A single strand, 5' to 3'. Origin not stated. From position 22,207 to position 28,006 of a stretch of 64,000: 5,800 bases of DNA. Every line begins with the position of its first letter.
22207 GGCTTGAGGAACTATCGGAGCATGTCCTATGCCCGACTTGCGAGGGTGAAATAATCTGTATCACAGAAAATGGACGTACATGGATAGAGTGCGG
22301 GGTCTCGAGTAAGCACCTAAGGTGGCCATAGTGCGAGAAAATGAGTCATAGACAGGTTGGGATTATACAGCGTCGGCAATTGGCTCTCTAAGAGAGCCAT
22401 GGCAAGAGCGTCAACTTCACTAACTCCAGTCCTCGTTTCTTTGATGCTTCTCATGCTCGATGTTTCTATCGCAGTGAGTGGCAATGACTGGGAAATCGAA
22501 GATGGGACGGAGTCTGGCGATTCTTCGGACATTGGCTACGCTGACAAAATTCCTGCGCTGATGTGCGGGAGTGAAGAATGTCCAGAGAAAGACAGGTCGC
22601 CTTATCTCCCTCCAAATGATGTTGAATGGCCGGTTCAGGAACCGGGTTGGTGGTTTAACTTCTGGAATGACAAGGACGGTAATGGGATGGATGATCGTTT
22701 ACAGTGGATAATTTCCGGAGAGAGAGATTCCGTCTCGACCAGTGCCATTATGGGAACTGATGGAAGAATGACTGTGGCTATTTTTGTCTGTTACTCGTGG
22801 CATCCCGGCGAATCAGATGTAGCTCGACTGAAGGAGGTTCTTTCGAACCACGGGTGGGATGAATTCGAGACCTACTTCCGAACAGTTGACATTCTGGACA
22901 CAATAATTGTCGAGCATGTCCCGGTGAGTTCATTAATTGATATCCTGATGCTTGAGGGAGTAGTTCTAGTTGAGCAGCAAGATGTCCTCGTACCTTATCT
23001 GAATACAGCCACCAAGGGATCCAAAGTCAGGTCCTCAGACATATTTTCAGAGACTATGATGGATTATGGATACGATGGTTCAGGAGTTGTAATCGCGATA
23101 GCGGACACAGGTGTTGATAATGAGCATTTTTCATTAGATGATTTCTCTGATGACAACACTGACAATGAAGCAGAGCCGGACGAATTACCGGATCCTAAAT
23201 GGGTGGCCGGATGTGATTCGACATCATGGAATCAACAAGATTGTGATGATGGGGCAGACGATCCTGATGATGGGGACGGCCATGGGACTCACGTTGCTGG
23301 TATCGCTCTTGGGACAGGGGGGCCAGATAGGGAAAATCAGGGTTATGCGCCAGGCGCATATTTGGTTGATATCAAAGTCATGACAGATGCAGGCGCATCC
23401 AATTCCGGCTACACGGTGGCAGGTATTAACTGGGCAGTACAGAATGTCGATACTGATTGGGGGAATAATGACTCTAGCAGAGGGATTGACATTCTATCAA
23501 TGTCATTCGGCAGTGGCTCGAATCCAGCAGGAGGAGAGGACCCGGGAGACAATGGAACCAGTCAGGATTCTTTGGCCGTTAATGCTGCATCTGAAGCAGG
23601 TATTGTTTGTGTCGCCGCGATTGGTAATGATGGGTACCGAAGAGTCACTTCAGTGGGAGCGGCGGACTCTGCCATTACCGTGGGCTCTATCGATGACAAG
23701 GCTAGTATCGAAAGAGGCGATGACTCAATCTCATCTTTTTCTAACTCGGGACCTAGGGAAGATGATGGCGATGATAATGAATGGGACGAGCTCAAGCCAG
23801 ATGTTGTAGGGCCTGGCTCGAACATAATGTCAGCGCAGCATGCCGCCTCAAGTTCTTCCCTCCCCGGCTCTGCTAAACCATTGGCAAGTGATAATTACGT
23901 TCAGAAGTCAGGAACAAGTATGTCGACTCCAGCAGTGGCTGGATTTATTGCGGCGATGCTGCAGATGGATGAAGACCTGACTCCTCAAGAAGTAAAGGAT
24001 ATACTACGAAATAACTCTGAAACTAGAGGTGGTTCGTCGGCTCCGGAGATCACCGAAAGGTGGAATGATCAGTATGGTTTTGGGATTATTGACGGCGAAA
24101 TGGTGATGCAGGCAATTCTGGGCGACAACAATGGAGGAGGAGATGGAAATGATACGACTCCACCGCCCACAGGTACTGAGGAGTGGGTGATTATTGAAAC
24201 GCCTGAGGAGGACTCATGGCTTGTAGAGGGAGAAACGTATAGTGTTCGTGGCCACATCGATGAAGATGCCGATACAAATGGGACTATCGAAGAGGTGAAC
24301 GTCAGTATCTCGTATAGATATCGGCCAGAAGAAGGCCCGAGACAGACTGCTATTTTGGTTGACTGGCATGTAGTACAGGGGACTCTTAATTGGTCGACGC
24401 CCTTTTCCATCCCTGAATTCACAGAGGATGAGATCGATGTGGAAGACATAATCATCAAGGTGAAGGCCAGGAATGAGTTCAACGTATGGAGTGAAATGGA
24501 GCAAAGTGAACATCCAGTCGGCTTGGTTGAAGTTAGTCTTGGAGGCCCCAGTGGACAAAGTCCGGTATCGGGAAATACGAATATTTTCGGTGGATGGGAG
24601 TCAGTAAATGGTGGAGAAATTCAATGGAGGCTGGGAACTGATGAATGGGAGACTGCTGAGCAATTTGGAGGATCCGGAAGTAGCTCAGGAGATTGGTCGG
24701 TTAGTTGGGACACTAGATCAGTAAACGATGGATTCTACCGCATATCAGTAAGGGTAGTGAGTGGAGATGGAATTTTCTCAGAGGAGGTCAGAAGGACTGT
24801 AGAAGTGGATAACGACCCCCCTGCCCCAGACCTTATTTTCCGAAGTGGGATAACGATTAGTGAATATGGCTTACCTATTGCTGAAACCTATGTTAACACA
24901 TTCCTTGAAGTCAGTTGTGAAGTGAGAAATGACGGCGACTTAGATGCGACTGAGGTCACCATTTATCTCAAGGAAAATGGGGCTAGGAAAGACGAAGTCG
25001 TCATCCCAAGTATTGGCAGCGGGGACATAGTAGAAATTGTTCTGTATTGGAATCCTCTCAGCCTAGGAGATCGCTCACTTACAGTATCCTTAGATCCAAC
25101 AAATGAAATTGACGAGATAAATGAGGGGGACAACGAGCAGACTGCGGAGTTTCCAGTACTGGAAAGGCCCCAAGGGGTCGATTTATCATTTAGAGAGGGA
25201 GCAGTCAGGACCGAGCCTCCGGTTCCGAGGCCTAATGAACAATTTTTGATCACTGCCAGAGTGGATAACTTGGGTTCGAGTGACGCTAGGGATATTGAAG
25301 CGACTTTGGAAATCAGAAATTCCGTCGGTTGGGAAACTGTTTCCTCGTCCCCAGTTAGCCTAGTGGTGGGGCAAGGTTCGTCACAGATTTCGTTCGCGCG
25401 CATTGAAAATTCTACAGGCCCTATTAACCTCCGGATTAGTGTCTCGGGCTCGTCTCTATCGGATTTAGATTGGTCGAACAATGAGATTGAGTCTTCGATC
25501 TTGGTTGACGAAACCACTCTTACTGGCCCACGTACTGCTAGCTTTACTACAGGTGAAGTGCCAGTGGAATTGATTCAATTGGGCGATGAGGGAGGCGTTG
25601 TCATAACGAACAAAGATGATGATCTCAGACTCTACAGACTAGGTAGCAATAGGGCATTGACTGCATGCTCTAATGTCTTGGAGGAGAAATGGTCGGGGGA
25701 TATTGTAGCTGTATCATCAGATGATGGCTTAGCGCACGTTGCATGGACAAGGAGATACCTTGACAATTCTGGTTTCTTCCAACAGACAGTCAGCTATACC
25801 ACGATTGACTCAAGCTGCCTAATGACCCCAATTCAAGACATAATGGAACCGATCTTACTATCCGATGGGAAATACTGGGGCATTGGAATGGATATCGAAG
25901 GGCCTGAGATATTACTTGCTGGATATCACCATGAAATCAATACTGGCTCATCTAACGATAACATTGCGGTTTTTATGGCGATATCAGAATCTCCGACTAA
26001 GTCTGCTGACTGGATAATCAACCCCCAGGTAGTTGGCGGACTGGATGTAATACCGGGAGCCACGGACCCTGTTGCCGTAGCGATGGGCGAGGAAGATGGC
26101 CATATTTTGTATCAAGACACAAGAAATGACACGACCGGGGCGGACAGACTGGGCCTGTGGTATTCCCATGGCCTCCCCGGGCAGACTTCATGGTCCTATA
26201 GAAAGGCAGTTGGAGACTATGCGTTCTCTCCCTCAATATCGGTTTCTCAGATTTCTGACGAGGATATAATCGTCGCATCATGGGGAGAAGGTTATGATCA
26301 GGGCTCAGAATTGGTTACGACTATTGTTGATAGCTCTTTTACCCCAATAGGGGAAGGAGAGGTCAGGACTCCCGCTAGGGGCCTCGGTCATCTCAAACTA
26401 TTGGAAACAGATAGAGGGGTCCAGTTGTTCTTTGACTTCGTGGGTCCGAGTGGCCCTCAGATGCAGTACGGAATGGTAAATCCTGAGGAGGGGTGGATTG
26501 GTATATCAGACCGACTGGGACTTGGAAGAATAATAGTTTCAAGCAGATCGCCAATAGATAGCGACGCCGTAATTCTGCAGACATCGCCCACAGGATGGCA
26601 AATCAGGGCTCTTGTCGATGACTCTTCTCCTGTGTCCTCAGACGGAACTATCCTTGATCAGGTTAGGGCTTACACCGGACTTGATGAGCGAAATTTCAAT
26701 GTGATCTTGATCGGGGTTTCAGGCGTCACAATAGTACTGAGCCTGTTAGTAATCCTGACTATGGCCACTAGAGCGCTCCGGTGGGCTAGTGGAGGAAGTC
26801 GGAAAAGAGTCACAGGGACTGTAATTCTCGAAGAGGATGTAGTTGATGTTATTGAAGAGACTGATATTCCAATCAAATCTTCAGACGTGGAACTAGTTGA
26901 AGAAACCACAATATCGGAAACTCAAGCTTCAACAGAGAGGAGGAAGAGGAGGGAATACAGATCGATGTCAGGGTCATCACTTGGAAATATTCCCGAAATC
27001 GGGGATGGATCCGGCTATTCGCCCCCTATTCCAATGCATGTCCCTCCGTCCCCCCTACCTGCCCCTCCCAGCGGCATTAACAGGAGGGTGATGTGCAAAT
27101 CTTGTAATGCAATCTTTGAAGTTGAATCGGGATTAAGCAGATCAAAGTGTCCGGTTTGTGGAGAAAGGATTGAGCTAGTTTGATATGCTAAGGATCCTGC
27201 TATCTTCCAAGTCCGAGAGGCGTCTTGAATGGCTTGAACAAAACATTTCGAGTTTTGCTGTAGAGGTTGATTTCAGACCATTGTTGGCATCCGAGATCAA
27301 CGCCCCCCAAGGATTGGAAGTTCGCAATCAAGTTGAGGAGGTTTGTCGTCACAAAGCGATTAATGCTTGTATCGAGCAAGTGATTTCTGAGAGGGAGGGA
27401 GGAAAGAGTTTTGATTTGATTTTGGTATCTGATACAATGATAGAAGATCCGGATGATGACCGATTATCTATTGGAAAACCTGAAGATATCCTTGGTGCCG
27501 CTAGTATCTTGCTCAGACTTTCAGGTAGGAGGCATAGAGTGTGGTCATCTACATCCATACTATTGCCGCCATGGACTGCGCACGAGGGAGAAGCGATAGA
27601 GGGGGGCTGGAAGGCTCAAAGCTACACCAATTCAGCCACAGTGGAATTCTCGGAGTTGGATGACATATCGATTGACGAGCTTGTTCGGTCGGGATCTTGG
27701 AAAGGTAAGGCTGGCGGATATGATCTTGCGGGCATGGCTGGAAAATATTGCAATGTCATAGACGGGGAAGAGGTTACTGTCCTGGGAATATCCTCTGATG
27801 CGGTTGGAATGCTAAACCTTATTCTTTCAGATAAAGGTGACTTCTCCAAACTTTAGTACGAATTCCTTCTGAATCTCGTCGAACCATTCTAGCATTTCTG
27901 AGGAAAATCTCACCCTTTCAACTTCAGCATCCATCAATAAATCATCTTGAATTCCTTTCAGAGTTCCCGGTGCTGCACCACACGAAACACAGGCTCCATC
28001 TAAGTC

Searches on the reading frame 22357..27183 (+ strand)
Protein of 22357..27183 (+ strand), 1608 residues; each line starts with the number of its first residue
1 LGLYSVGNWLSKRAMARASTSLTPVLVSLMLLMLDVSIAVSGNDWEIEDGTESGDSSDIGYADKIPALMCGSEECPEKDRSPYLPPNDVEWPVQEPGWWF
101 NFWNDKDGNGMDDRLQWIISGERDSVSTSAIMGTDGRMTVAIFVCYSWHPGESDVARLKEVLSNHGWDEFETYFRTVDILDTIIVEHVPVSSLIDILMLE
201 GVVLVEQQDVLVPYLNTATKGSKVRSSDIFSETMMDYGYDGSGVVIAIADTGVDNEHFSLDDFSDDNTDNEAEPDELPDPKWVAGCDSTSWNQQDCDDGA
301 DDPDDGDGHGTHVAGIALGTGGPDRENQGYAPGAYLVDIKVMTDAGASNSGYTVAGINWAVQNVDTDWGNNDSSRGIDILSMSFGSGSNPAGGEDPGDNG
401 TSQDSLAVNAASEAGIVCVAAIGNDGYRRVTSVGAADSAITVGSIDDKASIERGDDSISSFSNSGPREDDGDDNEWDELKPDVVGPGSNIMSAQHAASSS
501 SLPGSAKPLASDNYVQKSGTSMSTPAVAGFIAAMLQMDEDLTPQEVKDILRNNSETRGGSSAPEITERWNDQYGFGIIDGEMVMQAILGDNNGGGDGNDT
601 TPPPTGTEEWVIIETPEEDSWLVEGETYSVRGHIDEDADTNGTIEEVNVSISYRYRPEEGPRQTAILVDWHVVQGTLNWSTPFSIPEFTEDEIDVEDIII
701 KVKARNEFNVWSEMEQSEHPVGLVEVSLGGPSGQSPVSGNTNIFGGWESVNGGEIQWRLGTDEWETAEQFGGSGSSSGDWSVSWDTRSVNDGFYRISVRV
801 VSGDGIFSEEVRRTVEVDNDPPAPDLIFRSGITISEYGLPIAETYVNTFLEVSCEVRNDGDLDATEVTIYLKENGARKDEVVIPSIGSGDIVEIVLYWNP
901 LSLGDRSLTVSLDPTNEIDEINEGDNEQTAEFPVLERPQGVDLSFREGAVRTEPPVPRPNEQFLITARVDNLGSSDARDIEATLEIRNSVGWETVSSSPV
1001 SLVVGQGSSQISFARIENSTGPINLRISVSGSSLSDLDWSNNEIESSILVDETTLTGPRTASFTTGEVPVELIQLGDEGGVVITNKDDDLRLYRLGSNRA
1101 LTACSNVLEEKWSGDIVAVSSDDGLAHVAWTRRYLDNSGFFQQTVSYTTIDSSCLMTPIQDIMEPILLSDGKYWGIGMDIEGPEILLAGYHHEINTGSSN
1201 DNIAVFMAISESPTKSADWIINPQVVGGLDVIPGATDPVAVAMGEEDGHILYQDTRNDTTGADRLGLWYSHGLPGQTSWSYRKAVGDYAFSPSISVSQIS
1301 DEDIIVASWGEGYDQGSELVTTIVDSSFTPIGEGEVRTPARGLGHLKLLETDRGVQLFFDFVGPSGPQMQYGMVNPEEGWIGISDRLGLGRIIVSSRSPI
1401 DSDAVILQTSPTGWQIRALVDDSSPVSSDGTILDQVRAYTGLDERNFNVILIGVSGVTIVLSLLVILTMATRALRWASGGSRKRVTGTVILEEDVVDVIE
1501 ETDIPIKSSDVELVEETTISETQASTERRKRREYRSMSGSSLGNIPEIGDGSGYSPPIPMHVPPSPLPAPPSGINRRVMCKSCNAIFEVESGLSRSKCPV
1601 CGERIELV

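Call 73: search_protein_families(library=pfam, proteins=[window:22357-27183:+], max_evalue=0.00001)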
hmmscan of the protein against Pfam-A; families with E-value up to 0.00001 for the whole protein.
window:22357-27183:+ (1608 aa): 2 families
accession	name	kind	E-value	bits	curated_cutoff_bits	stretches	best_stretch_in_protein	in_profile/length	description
PF00082.27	Peptidase_S8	-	7.9e-45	153.8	21.8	1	241-576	1-288/288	Subtilase family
PF07705.17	CARDB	-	7.9e-20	71.4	22.7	1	825-929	3-100/101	CARDB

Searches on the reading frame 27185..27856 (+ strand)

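Call 37: search_protein_families(library=ncbifam, proteins=[window:27185-27856:+], max_evalue=1e-8)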
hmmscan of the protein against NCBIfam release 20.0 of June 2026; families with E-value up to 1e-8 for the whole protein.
window:27185-27856:+ (223 aa): 9 families
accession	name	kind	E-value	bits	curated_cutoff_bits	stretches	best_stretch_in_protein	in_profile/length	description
NF000867.0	PRK00078.1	equivalog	4.4e-17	62.4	249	1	3-203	2-177/192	Maf-like protein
TIGR00172.1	maf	subfamily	2.3e-16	59.9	117.15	1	4-203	5-176/185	Maf family nucleotide pyrophosphatase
NF002401.0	PRK01441.1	equivalog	1.7e-15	57.1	317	1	3-203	6-184/207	Maf-like protein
NF010942.0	PRK14362.1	equivalog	9.2e-14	51.2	290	1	2-203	12-187/210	Maf-like protein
NF010946.0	PRK14366.1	equivalog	3.6e-13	49.4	284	1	74-202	64-177/195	Maf-like protein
NF010943.0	PRK14363.1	equivalog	5.5e-11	42.4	273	1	2-218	1-184/204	Maf-like protein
NF003403.0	PRK04694.1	equivalog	7.4e-10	38.9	300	1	6-202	4-175/190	Maf-like protein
NF010948.0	PRK14368.1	equivalog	2e-09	37.1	291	1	3-203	6-178/193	Maf-like protein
NF010944.0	PRK14364.1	equivalog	8e-09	35.3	311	0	43-202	33-167/181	Maf-like protein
